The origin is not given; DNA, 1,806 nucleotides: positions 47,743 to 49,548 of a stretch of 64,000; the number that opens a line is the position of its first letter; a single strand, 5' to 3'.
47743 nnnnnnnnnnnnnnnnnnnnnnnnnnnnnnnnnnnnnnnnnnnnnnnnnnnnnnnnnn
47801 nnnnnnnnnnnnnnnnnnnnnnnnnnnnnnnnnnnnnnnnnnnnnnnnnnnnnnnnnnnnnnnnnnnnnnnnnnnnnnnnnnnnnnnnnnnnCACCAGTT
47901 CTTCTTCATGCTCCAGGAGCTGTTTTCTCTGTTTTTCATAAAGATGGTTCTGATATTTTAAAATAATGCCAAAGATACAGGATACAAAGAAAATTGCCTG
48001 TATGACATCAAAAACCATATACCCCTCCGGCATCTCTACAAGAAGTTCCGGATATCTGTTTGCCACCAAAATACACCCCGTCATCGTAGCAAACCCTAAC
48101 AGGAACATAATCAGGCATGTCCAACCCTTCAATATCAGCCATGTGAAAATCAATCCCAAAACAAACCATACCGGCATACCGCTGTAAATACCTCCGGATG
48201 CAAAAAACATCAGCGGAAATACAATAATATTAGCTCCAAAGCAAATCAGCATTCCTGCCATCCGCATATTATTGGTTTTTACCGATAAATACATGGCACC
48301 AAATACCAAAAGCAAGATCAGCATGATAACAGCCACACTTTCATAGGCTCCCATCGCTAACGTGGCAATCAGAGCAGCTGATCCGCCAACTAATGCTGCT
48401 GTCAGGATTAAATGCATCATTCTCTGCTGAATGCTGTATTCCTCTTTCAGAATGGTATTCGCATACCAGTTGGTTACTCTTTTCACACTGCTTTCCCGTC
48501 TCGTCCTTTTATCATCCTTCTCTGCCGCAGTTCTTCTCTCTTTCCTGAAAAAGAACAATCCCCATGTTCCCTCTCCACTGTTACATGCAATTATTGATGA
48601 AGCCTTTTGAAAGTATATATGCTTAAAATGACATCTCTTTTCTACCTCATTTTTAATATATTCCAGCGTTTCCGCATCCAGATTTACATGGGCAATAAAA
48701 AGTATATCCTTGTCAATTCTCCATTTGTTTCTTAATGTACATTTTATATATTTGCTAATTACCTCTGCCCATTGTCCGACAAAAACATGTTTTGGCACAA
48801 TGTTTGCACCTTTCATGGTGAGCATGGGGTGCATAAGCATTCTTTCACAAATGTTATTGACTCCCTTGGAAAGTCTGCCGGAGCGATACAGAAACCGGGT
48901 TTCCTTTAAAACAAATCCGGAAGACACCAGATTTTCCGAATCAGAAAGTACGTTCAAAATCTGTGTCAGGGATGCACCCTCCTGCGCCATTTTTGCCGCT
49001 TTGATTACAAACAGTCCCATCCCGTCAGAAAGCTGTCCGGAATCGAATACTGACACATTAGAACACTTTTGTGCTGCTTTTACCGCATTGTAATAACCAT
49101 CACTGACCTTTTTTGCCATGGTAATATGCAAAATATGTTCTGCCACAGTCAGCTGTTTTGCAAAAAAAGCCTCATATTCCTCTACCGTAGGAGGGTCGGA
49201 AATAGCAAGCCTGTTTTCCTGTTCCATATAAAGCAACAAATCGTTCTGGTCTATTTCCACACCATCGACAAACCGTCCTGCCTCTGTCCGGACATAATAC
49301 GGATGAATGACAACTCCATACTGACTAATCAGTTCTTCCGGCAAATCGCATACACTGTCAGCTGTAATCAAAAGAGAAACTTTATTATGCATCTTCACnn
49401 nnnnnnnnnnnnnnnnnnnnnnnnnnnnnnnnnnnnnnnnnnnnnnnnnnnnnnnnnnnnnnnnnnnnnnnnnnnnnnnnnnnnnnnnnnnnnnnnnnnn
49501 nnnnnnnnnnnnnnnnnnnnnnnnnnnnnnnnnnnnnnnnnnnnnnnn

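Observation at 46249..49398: DegV (fatty-acid-binding fold) domain fused N-terminally to a membrane hybrid histidine kinase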

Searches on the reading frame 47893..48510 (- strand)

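Call 23: search_protein_families(library=pfam, proteins=[window:47893-48510:-], max_evalue=10)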
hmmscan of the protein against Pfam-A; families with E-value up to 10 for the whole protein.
window:47893-48510:- (206 aa): 3 families
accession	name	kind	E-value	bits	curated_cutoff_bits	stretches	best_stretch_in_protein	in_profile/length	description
PF10193.14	Telomere_reg-2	-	0.076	13.8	23.6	1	9-36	80-107/112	Telomere length regulation protein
PF02416.21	TatA_B_E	-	0.13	12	21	1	58-73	5-20/53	mttA/Hcf106 family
PF04505.17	CD225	-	8.6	7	27.1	1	59-88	10-40/68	Interferon-induced transmembrane protein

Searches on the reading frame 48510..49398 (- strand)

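Call 6: search_protein_families(library=ncbifam, proteins=[window:48510-49398:-], max_evalue=0.01)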
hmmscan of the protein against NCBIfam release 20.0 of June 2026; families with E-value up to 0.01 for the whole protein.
window:48510-49398:- (296 aa): 2 families
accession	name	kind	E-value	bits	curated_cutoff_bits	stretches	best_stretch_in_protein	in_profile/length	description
TIGR00762.1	DegV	domain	4.2e-46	157.4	99.7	1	11-283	3-275/276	DegV family EDD domain-containing protein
NF038249.1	fatty_FakB1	equivalog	7.3e-22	77.8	350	1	11-287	5-283/286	fatty acid kinase binding subunit FakB1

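Call 15: search_solved_structures(query=window:48510-49398:-, max_evalue=0.001, show_alignments=3)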
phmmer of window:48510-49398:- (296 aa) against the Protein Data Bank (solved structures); distinct sequences matched with E-value up to 0.001: 21.
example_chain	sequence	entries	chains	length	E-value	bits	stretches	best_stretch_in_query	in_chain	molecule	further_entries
2dt8_A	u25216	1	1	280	5.7e-18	68.4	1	10-284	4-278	DegV family protein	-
4x9x_A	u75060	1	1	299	2.4e-16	63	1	9-286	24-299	DegV domain-containing protein MW1315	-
1pzx_A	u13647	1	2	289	1.5e-14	57.1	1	8-286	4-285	Hypothetical protein APC36103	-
3fys_A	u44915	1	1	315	3.5e-13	52.7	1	7-283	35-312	Protein degV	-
6mh9_A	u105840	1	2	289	1.5e-11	47.3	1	9-286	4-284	Fatty Acid Kinase (Fak) B1 protein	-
5woo_A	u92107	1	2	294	2.2e-11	46.7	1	5-286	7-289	EDD domain protein, DegV family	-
5uto_A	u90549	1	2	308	2.6e-11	46.5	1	5-286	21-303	EDD domain protein, DegV family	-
6nyu_A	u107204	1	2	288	2.8e-11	46.4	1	9-286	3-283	DegV domain-containing protein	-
7sg3_A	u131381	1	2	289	3.8e-11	46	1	9-286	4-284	Fatty Acid Kinase B1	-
6alw_A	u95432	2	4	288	5.1e-11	45.6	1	9-286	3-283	EDD domain protein, DegV family | Fatty acid Kinase (Fak) B1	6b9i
6nm1_A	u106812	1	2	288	1.3e-10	44.2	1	9-286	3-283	Fatty acid Kinase (Fak) B1 protein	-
7scl_A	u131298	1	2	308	1.8e-10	43.8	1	5-286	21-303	Fatty Acid Kinase B1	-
6dj6_A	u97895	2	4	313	7.8e-09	38.4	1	9-282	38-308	Fatty Acid Kinase (Fak) B2 protein (SPR1019)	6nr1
1vpv_A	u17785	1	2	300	8.5e-09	38.3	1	5-281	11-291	UPF0230 protein TM1468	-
3pl5_A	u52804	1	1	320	1.1e-08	37.9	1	8-289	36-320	Putative uncharacterized protein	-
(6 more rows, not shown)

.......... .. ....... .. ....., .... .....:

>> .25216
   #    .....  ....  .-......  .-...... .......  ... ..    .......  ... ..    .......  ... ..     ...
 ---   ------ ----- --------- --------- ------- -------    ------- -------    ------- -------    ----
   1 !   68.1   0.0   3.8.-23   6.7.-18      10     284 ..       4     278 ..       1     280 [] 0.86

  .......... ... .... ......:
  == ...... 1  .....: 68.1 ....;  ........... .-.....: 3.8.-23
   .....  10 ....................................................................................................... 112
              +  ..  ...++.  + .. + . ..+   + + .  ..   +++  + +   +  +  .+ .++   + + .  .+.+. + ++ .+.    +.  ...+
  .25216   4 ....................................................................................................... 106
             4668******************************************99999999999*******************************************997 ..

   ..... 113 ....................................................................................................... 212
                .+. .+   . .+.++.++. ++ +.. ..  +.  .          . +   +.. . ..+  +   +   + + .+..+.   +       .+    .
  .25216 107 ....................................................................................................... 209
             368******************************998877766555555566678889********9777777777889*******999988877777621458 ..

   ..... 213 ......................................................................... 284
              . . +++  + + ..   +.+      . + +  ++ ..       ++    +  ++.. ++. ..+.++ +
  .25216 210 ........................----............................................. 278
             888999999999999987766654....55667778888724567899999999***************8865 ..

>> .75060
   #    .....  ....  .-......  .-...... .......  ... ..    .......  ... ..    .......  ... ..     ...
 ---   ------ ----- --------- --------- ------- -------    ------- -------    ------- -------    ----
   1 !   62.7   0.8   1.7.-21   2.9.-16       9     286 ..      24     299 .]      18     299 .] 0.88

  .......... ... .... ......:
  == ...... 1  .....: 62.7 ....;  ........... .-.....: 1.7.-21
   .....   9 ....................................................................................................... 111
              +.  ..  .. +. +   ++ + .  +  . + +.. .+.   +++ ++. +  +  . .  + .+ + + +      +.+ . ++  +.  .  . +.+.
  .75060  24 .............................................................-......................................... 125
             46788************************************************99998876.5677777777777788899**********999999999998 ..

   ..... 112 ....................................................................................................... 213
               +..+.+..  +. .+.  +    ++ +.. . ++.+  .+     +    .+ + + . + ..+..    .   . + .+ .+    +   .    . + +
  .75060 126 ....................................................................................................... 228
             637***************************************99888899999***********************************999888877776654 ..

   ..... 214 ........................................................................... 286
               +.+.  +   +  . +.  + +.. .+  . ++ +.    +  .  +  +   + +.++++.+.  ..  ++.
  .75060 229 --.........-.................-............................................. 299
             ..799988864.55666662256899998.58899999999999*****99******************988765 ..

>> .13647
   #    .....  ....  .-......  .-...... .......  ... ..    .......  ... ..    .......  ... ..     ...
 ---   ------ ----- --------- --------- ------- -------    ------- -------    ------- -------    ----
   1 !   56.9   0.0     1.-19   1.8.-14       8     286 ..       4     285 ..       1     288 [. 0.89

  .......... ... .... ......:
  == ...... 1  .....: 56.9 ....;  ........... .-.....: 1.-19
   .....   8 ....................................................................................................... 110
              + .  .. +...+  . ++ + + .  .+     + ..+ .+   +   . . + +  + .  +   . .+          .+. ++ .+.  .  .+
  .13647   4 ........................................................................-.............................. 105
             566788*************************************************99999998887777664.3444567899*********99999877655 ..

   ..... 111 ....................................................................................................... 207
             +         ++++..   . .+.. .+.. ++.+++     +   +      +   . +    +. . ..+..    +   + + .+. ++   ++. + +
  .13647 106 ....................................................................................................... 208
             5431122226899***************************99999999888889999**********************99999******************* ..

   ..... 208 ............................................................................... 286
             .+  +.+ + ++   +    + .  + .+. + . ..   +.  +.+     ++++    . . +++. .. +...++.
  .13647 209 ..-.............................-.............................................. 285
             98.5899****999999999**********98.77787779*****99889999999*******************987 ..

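Call 16: search_solved_structures(query=window:48510-49398:-, max_evalue=1e-10, show_alignments=5)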
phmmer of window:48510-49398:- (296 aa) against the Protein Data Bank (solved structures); distinct sequences matched with E-value up to 1e-10: 10.
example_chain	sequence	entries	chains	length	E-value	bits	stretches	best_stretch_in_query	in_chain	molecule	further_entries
2dt8_A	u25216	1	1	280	5.7e-18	68.4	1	10-284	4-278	DegV family protein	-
4x9x_A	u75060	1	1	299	2.4e-16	63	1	9-286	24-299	DegV domain-containing protein MW1315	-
1pzx_A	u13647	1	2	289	1.5e-14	57.1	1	8-286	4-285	Hypothetical protein APC36103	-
3fys_A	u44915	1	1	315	3.5e-13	52.7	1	7-283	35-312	Protein degV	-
6mh9_A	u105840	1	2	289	1.5e-11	47.3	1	9-286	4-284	Fatty Acid Kinase (Fak) B1 protein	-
5woo_A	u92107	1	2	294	2.2e-11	46.7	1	5-286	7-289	EDD domain protein, DegV family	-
5uto_A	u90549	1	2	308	2.6e-11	46.5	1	5-286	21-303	EDD domain protein, DegV family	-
6nyu_A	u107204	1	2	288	2.8e-11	46.4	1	9-286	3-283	DegV domain-containing protein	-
7sg3_A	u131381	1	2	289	3.8e-11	46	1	9-286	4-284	Fatty Acid Kinase B1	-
6alw_A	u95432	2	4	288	5.1e-11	45.6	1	9-286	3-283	EDD domain protein, DegV family | Fatty acid Kinase (Fak) B1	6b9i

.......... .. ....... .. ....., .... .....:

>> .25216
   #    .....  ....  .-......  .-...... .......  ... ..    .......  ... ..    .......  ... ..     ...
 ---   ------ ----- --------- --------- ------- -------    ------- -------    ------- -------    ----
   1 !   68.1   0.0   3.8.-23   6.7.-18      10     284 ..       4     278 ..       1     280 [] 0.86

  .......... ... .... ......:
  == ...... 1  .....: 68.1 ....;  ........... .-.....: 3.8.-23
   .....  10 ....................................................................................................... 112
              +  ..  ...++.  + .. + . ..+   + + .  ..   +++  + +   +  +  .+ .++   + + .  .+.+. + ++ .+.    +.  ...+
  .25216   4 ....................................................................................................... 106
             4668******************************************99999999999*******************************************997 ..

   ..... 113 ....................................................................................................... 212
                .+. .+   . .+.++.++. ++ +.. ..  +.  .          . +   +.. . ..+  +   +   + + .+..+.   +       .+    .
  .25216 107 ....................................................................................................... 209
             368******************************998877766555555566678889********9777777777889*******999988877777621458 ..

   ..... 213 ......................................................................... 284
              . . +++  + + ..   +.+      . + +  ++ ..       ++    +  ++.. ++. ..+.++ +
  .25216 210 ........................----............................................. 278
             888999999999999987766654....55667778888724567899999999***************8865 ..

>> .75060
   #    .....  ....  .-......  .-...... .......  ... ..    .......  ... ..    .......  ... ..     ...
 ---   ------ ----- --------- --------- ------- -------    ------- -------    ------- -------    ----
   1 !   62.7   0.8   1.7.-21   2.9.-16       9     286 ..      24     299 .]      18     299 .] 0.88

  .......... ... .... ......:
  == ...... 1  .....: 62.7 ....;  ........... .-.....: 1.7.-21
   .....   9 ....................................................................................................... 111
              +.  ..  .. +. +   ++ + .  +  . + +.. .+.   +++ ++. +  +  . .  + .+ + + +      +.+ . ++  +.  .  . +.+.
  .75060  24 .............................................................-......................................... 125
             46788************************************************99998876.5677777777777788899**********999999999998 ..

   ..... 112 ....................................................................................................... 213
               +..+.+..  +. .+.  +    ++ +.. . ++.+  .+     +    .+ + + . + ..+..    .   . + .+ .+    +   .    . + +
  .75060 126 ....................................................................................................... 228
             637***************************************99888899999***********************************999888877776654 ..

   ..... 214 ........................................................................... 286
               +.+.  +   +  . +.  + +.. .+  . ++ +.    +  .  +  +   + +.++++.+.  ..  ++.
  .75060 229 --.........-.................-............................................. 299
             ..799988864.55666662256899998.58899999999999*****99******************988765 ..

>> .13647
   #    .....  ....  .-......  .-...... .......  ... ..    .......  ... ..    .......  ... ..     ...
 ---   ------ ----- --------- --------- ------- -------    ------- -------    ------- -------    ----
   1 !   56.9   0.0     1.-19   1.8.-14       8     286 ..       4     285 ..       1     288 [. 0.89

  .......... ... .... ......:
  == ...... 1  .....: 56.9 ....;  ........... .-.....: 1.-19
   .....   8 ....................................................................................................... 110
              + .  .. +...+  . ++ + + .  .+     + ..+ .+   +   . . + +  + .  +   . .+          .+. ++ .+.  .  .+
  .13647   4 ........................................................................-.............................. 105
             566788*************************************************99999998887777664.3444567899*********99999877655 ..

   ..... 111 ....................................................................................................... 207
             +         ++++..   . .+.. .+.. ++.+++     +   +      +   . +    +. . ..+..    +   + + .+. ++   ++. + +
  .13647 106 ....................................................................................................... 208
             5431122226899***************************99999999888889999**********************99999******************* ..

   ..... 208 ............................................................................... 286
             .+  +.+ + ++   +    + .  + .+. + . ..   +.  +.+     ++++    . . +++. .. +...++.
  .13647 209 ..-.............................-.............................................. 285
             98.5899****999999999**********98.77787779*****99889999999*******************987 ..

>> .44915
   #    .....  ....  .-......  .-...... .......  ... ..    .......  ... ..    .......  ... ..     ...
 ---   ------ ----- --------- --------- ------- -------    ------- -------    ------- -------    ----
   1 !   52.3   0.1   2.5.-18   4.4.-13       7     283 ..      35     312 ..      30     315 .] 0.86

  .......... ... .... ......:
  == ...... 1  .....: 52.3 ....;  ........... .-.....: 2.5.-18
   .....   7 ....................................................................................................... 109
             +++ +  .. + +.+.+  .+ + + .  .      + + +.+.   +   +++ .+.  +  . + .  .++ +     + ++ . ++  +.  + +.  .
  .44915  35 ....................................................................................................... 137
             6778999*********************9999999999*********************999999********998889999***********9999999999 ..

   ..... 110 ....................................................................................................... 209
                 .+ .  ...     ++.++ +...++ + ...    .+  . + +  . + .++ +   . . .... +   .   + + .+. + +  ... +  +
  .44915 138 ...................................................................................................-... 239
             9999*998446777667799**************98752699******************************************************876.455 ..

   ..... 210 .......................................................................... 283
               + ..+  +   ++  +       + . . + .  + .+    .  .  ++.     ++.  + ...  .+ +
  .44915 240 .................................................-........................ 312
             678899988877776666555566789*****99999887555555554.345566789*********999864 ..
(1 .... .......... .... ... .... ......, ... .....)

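Call 42: search_protein_representatives(protein=window:48510-49398:-)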
Query: 296 residues. Proteins with E-value up to 0.001 (for the whole library): 5491; up to 1e-10: 1486; up to 1e-30: 207. The best 150 are listed.
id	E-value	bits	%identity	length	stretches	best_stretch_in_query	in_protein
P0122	1.0e-99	349.7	56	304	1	3-287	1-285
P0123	8.2e-95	333.6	57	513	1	23-290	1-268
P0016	2.5e-90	318.9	51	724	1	4-290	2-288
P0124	7.8e-77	274.6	45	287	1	4-286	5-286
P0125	3.8e-68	246.1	40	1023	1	4-291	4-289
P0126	5.2e-65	235.8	43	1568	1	7-286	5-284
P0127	1.6e-64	234.3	42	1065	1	5-294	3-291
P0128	1.6e-63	231.0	43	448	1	5-286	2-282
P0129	2.6e-62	227.0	40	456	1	5-286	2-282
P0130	2.9e-62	226.9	41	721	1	7-289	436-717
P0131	1.3e-61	224.7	42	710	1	5-287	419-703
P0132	2.5e-61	223.7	39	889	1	4-287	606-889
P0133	6.0e-61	222.5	39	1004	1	3-285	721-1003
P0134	9.7e-61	221.8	39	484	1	6-287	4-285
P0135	1.2e-59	218.3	40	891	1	4-286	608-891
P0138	2.3e-58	214.0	38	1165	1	6-284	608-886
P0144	2.0e-54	201.1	36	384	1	9-289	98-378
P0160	1.2e-49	185.5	36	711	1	5-287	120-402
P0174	3.6e-48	180.6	35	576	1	5-286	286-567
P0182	6.4e-47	176.5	33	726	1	6-286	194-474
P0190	5.6e-46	173.4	34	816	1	6-286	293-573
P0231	1.6e-40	155.6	32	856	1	6-290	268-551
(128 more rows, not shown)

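Call 43: search_protein_families(library=pfam, proteins=[P0126, P0138, P0133, P0144, P0160, P0128, P0182, P0190, P0231, P0174], max_evalue=0.001)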
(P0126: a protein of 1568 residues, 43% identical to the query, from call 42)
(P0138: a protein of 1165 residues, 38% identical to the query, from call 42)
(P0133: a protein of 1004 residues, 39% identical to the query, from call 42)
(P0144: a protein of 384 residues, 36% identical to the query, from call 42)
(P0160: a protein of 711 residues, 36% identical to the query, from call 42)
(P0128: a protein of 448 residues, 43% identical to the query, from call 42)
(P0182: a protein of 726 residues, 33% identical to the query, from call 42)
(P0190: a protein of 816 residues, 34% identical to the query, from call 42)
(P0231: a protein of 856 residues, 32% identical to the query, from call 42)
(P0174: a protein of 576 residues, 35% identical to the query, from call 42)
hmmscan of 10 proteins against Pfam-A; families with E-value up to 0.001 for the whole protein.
P0126 (1568 aa): 7 families
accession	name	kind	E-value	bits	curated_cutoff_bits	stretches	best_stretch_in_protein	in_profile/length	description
PF02645.21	DegV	-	7.6e-40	137.4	27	1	8-283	3-279/280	Uncharacterised protein, DegV family COG1307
PF02743.24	dCache_1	-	1.2e-31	110.5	45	2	782-902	65-195/240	Cache domain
PF00072.30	Response_reg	-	1.9e-25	89.6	30.2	1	1274-1385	2-110/111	Response regulator receiver domain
PF02518.31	HATPase_c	-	1.3e-21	77.5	26.4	1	1125-1238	1-108/111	Histidine kinase-, DNA gyrase B-, and HSP90-like ATPase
PF00512.31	HisKA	-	6.3e-19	68.2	26.9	1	1013-1078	1-66/66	His Kinase A (phospho-acceptor) domain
PF22673.2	MCP-like_PDC_1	-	2.4e-13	51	27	1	766-873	15-113/113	Methyl-accepting chemotaxis protein-like, first PDC sensor domain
PF01627.28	Hpt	-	4.1e-08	33.8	24.6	1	1479-1558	1-80/84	Hpt domain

P0138 (1165 aa): 5 families
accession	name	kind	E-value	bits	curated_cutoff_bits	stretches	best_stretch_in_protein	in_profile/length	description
PF02645.21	DegV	-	6.8e-43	147.4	27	1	611-885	2-277/280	Uncharacterised protein, DegV family COG1307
PF02518.31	HATPase_c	-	8.9e-27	94.2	26.4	1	314-427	1-108/111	Histidine kinase-, DNA gyrase B-, and HSP90-like ATPase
PF00072.30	Response_reg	-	4.9e-22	78.6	30.2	1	464-574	1-107/111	Response regulator receiver domain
PF00512.31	HisKA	-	1.1e-16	61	26.9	1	202-267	1-66/66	His Kinase A (phospho-acceptor) domain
PF01627.28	Hpt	-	2e-06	28.4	24.6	1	998-1065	3-73/84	Hpt domain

P0133 (1004 aa): 5 families
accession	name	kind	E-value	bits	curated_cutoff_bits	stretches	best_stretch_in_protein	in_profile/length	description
PF02645.21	DegV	-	2.1e-47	162.2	27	1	729-1003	4-279/280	Uncharacterised protein, DegV family COG1307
PF02518.31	HATPase_c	-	3.8e-27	95.3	26.4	1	428-544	1-109/111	Histidine kinase-, DNA gyrase B-, and HSP90-like ATPase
PF00072.30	Response_reg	-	9.1e-23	81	30.2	1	580-692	1-109/111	Response regulator receiver domain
PF00512.31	HisKA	-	2.3e-16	60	26.9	1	317-381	2-66/66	His Kinase A (phospho-acceptor) domain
PF02743.24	dCache_1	-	0.00037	20.6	45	1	49-258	20-237/240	Cache domain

P0144 (384 aa): 2 families
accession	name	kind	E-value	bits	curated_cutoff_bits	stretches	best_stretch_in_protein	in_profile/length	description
PF02645.21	DegV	-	3.1e-37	128.8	27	1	97-374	1-279/280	Uncharacterised protein, DegV family COG1307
PF00072.30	Response_reg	-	2.2e-07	31.4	30.2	1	1-61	52-108/111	Response regulator receiver domain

P0160 (711 aa): 3 families
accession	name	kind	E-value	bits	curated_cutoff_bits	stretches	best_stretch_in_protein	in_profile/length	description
PF02645.21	DegV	-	4.2e-38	131.7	27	1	126-400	4-279/280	Uncharacterised protein, DegV family COG1307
PF00072.30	Response_reg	-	4.6e-14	53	30.2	1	7-89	31-109/111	Response regulator receiver domain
PF01627.28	Hpt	-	1e-06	29.3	24.6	1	543-606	2-68/84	Hpt domain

P0128 (448 aa): 2 families
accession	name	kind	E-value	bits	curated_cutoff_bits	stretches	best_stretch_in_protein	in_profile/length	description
PF02645.21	DegV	-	1e-43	150.1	27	1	6-281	2-279/280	Uncharacterised protein, DegV family COG1307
PF01627.28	Hpt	-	8.4e-07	29.6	24.6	1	370-424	12-66/84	Hpt domain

P0182 (726 aa): 3 families
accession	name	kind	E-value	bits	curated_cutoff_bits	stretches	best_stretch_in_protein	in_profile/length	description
PF02645.21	DegV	-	1.2e-36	126.9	27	1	197-473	2-279/280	Uncharacterised protein, DegV family COG1307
PF00072.30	Response_reg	-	2e-22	79.9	30.2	1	50-163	1-110/111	Response regulator receiver domain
PF01627.28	Hpt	-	1.7e-07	31.8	24.6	1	559-618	3-62/84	Hpt domain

P0190 (816 aa): 4 families
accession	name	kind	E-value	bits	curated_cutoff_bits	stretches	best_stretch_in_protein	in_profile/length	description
PF02645.21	DegV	-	2.6e-42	145.5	27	1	297-571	3-278/280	Uncharacterised protein, DegV family COG1307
PF02518.31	HATPase_c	-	1.8e-22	80.3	26.4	1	143-254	1-108/111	Histidine kinase-, DNA gyrase B-, and HSP90-like ATPase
PF01627.28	Hpt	-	1.7e-08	35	24.6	1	647-719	2-77/84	Hpt domain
PF00512.31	HisKA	-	0.00011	22.6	26.9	1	31-96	2-66/66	His Kinase A (phospho-acceptor) domain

P0231 (856 aa): 4 families
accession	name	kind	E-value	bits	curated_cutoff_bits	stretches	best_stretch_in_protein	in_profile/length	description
PF02645.21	DegV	-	8e-30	104.5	27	1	277-546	8-279/280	Uncharacterised protein, DegV family COG1307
PF00072.30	Response_reg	-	5.2e-22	78.6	30.2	1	124-236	1-109/111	Response regulator receiver domain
PF02518.31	HATPase_c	-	1.4e-19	71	26.4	1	14-88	35-107/111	Histidine kinase-, DNA gyrase B-, and HSP90-like ATPase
PF01627.28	Hpt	-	3.2e-05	24.5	24.6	1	650-711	2-63/84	Hpt domain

P0174 (576 aa): 3 families
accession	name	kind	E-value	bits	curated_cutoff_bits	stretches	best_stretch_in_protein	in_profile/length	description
PF02645.21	DegV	-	5.7e-35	121.4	27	1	289-566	1-279/280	Uncharacterised protein, DegV family COG1307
PF00072.30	Response_reg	-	8e-23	81.2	30.2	1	138-250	1-109/111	Response regulator receiver domain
PF02518.31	HATPase_c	-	2.5e-20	73.4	26.4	1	1-104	12-110/111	Histidine kinase-, DNA gyrase B-, and HSP90-like ATPase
